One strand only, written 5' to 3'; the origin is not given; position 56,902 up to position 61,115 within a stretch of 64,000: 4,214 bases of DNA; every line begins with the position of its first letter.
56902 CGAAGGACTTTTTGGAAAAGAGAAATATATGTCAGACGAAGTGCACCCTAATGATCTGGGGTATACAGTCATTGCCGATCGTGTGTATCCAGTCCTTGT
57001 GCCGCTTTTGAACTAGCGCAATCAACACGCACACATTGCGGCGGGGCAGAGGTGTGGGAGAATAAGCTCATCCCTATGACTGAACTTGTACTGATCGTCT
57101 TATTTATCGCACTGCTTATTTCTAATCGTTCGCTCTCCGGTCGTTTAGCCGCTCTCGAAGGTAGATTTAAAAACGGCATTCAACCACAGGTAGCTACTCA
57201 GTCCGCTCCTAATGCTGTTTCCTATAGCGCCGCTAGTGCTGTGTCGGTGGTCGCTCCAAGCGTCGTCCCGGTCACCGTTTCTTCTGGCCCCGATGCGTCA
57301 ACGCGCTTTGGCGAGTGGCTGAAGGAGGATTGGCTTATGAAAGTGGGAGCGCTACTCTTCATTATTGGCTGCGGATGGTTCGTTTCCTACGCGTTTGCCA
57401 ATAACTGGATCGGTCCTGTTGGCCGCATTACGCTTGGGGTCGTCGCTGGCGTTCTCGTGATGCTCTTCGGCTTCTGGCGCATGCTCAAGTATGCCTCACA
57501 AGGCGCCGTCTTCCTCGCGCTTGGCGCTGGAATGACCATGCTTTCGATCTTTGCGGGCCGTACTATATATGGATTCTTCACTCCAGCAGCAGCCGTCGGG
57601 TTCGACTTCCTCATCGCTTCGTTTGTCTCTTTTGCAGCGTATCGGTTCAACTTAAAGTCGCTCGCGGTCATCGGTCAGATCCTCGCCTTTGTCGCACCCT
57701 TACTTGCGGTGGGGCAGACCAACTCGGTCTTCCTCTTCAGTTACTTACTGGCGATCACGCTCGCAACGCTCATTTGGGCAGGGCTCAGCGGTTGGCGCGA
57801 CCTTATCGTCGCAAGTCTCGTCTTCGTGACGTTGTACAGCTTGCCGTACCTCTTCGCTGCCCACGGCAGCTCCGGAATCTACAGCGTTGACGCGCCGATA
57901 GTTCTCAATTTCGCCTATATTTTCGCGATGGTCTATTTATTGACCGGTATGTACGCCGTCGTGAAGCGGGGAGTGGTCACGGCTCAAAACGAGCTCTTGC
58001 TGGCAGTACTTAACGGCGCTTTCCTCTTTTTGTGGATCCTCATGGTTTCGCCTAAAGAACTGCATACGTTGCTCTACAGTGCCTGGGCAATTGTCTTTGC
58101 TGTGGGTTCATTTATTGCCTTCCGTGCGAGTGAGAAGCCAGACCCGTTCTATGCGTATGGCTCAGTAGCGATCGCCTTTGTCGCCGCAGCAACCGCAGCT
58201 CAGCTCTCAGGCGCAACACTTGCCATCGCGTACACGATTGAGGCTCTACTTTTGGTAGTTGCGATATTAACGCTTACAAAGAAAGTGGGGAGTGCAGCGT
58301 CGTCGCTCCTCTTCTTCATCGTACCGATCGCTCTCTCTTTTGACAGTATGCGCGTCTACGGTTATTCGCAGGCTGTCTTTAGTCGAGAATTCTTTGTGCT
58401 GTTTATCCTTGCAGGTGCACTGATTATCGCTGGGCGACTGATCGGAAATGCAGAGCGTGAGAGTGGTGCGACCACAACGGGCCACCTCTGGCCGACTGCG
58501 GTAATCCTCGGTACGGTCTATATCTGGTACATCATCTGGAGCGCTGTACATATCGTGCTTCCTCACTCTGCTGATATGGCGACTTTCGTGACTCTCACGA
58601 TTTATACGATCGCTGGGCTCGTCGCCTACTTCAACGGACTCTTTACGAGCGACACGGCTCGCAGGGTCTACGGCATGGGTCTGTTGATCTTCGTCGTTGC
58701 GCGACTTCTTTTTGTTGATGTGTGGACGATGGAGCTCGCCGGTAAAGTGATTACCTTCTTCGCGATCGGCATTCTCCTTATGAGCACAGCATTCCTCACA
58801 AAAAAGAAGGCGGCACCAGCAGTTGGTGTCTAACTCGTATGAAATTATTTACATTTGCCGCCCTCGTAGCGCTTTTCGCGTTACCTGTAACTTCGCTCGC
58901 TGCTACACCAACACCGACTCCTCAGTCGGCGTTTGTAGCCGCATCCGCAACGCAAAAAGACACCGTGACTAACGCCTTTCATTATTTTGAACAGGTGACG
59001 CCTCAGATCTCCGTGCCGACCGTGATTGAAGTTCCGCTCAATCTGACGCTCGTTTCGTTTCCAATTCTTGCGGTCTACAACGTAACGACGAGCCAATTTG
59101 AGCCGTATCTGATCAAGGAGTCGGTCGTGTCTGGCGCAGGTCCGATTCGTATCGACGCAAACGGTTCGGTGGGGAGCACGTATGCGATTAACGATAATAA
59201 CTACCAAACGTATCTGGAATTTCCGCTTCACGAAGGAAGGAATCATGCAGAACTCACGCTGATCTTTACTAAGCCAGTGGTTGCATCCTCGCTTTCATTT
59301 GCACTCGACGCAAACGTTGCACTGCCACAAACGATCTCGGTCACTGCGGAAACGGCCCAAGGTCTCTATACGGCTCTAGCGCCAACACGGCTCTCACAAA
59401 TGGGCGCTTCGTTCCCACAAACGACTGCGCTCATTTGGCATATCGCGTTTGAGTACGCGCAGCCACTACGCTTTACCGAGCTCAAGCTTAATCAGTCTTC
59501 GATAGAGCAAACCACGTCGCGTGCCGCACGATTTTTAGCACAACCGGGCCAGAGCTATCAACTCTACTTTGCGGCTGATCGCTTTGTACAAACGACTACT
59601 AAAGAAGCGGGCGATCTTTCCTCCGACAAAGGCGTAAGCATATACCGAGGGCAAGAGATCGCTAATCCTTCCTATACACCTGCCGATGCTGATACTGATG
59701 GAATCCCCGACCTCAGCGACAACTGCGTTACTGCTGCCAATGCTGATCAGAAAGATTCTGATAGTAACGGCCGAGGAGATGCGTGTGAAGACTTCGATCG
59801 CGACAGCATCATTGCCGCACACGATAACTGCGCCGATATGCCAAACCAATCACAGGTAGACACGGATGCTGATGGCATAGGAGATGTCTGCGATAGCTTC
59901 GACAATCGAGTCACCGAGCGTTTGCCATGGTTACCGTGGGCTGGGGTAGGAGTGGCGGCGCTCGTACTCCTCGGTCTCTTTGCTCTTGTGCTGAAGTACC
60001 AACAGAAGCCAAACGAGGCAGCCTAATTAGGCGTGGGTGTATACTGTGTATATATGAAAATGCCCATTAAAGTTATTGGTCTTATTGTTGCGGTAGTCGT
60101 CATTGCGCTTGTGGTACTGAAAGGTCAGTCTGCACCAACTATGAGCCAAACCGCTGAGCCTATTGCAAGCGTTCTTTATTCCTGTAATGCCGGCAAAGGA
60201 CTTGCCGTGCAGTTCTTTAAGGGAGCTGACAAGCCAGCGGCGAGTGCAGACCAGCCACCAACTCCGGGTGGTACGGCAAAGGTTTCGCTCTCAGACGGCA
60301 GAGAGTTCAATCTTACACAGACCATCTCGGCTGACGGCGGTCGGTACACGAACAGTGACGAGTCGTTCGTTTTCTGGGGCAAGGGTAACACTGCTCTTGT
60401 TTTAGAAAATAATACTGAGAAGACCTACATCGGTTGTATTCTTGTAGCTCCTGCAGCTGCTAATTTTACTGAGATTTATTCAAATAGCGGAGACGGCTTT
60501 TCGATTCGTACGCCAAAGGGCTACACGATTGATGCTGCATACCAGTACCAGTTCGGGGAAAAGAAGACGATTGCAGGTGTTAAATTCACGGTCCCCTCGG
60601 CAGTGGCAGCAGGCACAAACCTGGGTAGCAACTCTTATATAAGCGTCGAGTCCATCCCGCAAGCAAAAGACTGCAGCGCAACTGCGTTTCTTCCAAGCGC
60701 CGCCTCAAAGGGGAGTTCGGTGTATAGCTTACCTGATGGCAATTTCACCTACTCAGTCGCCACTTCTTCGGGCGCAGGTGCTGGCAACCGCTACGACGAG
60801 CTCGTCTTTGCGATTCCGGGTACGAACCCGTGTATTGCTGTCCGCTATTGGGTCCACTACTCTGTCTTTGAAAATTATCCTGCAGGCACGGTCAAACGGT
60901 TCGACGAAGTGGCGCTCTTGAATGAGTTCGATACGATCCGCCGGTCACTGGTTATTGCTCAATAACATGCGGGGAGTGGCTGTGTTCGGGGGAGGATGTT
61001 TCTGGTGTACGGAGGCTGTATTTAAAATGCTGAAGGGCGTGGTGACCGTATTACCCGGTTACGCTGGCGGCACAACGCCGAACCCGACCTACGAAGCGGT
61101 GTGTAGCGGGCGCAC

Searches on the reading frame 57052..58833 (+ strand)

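Call 17: search_protein_families(library=pfam, proteins=[window:57052-58833:+], max_evalue=0.001)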
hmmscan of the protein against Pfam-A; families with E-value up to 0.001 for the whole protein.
window:57052-58833:+ (593 aa): 1 family
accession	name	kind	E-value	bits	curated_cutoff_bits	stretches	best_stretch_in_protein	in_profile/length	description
PF10101.14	DUF2339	-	7e-33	114.7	33.6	2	92-409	2-320/659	Predicted membrane protein (DUF2339)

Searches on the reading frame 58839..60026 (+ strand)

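Call 17: search_protein_families(library=pfam, proteins=[window:58839-60026:+], max_evalue=0.001)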
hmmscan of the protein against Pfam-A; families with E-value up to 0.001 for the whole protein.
window:58839-60026:+ (395 aa): 1 family
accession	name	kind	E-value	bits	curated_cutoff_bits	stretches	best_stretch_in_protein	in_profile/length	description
PF02412.23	TSP_3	-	2.7e-14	53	25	2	305-339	1-36/36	Thrombospondin type 3 repeat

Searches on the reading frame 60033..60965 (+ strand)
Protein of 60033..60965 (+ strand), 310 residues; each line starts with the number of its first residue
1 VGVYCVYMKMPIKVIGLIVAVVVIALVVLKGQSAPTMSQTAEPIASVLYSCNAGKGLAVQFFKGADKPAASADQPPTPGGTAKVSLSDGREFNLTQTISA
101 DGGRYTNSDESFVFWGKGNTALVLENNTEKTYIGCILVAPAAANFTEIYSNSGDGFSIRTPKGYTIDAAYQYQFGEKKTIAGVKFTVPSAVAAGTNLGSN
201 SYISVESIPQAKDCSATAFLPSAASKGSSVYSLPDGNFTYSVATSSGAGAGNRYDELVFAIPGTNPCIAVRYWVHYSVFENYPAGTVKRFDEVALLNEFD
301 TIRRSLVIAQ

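Call 17: search_protein_families(library=pfam, proteins=[window:60033-60965:+], max_evalue=0.001)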
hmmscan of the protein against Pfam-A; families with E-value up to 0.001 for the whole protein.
window:60033-60965:+ (310 aa): 1 family
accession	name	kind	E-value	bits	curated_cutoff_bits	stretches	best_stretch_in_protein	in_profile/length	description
PF09864.15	MliC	-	1.1e-09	38.6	22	1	49-128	1-63/67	Membrane-bound lysozyme-inhibitor of c-type lysozyme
